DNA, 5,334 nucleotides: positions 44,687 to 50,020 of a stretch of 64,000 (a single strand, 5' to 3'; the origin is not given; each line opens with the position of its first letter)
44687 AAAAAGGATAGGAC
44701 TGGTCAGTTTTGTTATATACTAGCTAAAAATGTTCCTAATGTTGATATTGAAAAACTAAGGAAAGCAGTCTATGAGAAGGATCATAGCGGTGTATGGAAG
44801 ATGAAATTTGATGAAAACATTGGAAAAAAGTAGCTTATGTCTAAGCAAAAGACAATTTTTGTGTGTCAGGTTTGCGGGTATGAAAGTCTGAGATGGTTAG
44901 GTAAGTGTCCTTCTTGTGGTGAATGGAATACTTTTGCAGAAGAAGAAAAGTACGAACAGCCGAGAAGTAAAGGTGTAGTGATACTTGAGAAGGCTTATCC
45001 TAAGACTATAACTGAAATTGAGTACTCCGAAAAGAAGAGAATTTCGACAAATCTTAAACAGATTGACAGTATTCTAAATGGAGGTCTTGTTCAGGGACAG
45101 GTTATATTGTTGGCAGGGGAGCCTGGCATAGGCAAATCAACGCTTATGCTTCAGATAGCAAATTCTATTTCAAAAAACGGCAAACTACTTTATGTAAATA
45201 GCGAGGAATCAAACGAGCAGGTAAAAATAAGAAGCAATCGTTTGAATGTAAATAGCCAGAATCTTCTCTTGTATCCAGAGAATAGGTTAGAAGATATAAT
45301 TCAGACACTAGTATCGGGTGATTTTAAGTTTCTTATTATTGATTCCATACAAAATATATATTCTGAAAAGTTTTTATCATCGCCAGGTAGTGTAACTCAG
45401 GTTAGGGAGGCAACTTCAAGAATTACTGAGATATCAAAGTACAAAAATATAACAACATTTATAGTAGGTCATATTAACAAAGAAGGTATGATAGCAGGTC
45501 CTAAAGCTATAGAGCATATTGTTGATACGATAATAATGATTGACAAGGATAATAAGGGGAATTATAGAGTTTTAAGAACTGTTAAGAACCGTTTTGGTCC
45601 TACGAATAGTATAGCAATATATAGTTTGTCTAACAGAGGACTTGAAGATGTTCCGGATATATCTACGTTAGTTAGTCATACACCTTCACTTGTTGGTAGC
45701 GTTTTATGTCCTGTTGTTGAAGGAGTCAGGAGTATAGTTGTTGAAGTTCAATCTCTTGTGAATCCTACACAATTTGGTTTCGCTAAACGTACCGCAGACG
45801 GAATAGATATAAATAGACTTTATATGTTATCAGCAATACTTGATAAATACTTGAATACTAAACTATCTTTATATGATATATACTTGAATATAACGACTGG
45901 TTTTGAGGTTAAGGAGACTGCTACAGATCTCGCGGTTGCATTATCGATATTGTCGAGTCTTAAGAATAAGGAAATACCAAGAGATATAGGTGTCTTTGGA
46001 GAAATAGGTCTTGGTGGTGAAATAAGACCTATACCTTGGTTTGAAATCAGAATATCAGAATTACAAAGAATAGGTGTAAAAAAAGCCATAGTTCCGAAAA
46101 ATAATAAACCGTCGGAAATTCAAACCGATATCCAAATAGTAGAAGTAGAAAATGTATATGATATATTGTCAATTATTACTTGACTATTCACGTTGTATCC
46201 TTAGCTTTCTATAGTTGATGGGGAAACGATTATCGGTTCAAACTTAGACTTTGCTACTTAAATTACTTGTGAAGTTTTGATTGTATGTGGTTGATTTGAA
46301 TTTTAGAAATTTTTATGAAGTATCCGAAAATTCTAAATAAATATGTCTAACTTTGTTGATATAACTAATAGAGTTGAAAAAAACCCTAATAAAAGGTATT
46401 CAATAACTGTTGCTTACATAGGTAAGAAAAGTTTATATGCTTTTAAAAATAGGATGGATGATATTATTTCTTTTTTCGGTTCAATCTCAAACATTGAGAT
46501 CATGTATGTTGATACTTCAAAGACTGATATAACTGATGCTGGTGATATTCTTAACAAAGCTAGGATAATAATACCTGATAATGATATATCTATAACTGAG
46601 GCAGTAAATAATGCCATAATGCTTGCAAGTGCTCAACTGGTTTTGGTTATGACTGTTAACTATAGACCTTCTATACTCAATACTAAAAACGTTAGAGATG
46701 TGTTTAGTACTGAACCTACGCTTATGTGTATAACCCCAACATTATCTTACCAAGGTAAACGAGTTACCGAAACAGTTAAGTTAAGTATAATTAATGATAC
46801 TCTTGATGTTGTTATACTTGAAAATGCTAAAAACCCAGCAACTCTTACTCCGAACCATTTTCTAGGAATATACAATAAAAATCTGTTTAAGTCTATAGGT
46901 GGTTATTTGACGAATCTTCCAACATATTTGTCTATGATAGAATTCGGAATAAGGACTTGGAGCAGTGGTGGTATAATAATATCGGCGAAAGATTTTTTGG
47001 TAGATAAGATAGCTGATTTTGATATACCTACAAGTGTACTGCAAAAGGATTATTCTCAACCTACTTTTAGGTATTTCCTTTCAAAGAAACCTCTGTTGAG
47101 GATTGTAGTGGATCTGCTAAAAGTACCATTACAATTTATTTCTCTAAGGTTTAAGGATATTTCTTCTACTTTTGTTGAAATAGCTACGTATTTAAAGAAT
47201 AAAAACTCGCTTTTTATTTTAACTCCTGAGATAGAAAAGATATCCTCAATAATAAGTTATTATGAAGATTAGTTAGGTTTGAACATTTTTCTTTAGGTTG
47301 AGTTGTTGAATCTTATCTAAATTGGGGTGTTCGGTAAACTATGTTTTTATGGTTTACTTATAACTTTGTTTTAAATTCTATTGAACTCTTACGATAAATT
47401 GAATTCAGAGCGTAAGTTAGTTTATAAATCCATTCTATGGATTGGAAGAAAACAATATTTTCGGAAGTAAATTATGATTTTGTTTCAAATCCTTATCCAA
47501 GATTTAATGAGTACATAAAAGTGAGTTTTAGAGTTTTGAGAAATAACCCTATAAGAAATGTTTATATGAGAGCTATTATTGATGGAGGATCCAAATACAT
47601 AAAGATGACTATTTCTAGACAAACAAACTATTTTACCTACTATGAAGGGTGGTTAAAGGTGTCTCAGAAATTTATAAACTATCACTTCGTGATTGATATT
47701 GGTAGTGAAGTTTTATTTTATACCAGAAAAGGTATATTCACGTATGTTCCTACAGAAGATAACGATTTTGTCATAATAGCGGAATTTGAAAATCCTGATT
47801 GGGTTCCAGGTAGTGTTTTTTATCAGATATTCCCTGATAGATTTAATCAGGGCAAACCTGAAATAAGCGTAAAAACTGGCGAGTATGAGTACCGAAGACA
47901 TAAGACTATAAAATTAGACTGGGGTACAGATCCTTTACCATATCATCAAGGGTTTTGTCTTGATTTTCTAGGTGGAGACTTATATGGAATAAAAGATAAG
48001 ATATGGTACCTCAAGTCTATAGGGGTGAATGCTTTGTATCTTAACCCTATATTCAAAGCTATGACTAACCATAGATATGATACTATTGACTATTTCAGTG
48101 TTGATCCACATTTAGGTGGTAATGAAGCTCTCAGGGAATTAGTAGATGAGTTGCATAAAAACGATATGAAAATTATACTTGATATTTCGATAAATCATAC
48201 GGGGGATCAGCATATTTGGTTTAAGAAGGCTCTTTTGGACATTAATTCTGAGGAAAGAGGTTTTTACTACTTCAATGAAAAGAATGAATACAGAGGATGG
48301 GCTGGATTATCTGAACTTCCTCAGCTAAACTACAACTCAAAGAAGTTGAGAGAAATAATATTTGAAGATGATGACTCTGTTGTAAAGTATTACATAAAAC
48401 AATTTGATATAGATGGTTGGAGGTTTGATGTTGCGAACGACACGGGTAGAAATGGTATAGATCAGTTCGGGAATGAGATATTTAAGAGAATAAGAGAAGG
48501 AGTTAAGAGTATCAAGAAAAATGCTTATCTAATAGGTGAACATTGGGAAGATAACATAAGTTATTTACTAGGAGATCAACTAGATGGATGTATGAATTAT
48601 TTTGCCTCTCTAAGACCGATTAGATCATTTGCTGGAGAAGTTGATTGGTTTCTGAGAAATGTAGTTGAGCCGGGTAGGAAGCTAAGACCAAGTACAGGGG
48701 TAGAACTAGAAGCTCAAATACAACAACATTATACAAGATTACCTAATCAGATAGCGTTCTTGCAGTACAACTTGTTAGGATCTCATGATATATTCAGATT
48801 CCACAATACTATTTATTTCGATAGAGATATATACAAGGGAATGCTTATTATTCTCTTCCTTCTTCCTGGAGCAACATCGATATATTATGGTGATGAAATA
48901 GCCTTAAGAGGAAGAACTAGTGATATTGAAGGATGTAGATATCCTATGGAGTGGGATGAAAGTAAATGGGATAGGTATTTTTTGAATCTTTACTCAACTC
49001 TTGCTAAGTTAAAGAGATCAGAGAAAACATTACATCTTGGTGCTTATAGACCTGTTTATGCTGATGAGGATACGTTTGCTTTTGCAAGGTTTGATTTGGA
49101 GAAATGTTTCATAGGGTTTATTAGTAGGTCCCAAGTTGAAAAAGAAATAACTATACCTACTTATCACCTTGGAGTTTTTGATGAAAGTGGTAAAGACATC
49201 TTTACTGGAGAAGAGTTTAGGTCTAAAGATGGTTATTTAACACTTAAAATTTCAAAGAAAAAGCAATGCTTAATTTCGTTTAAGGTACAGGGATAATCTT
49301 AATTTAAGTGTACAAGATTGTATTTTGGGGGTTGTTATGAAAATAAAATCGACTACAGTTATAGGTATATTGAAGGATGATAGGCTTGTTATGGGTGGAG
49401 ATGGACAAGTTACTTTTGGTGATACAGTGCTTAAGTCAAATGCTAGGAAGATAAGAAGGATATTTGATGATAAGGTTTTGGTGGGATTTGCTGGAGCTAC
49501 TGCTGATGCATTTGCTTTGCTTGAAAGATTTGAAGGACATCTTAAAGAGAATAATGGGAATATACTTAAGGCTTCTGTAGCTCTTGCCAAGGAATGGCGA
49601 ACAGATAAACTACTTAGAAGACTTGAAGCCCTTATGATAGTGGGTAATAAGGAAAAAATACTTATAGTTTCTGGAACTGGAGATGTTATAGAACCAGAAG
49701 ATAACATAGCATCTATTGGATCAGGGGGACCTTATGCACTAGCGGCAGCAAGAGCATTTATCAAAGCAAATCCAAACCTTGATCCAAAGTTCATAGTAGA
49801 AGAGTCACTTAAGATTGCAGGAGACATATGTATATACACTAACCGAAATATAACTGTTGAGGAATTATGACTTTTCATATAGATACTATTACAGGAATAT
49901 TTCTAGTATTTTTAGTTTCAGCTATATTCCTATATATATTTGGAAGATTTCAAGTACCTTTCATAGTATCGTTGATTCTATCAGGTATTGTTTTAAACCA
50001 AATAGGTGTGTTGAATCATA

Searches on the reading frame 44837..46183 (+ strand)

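Call 84: search_protein_families(library=pfam, proteins=[window:44837-46183:+], max_evalue=0.01)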
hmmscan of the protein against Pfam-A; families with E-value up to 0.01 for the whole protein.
window:44837-46183:+ (448 aa): 26 families (the best 25 are shown)
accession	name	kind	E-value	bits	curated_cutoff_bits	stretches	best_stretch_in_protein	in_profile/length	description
PF06745.19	ATPase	-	4.4e-19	69.2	26.6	2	70-143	2-77/231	KaiC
PF13481.12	AAA_25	-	4.9e-13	49.6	27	1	69-217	15-194/195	AAA domain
PF18073.7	Zn_ribbon_LapB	-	1.5e-12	47.4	25.7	1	8-35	1-28/28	Rubredoxin metal binding domain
PF03796.21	DnaB_C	-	3.7e-09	36.8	27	1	69-143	2-79/255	DnaB-like helicase C terminal domain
PF13541.12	ChlI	-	6.3e-09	36.2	27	1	348-423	45-121/121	Subunit ChlI of Mg-chelatase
PF05362.19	Lon_C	-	5e-08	33.2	21.1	1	348-446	96-201/205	Lon protease (S16) C-terminal proteolytic domain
PF00005.33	ABC_tran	-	5.1e-07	30.8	25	1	81-174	5-80/137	ABC transporter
PF13401.12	AAA_22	-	6e-06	27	27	1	87-180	5-101/130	AAA domain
PF13479.12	AAA_24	-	9.4e-06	26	27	1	87-176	2-78/195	AAA domain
PF13173.12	AAA_14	-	1.1e-05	25.9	27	1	88-174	3-74/129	AAA domain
PF08423.17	Rad51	-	1.4e-05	24.9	22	1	68-212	7-174/244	Rad51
PF20720.3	nSTAND3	-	2.2e-05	24.7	27.2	1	86-129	16-60/155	Novel STAND NTPase 3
PF00154.27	RecA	-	2.8e-05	24.1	27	1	68-175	32-143/262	recA bacterial DNA recombination protein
PF13191.12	AAA_16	-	8.9e-05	23.5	32.6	1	74-115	10-52/167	AAA ATPase domain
PF07088.17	GvpD_P-loop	-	9.9e-05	22.7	24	1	86-129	9-52/189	GvpD gas vesicle protein, P-loop domain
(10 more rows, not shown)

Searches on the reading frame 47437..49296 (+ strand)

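Call 44: search_protein_families(library=pfam, proteins=[window:47437-49296:+], max_evalue=0.001)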
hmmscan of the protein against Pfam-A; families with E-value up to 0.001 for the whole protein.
window:47437-49296:+ (619 aa): 4 families
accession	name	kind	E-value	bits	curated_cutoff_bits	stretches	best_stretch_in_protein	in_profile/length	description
PF00128.31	Alpha-amylase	-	2.4e-54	185.7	22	1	130-494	1-360/446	Alpha amylase, catalytic domain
PF22460.2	Neopullulanase-like_C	-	0.00014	22.5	27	1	537-602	1-66/79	Neopullulanase-like, C-terminal domain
PF02903.20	Alpha-amylase_N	-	0.00052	20.6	23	0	52-108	53-109/120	Alpha amylase, N-terminal ig-like domain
PF18952.6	DUF5696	-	0.00098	18.2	25.6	0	215-326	299-409/612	Family of unknown function (DUF5696)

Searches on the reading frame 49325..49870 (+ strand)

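Call 44: search_protein_families(library=pfam, proteins=[window:49325-49870:+], max_evalue=0.001)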
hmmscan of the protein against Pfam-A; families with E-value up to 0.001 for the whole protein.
window:49325-49870:+ (181 aa): 1 family
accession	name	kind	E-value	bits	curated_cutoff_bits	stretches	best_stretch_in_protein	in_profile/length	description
PF00227.31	Proteasome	-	8.7e-26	91.2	22.4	1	9-179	4-187/189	Proteasome subunit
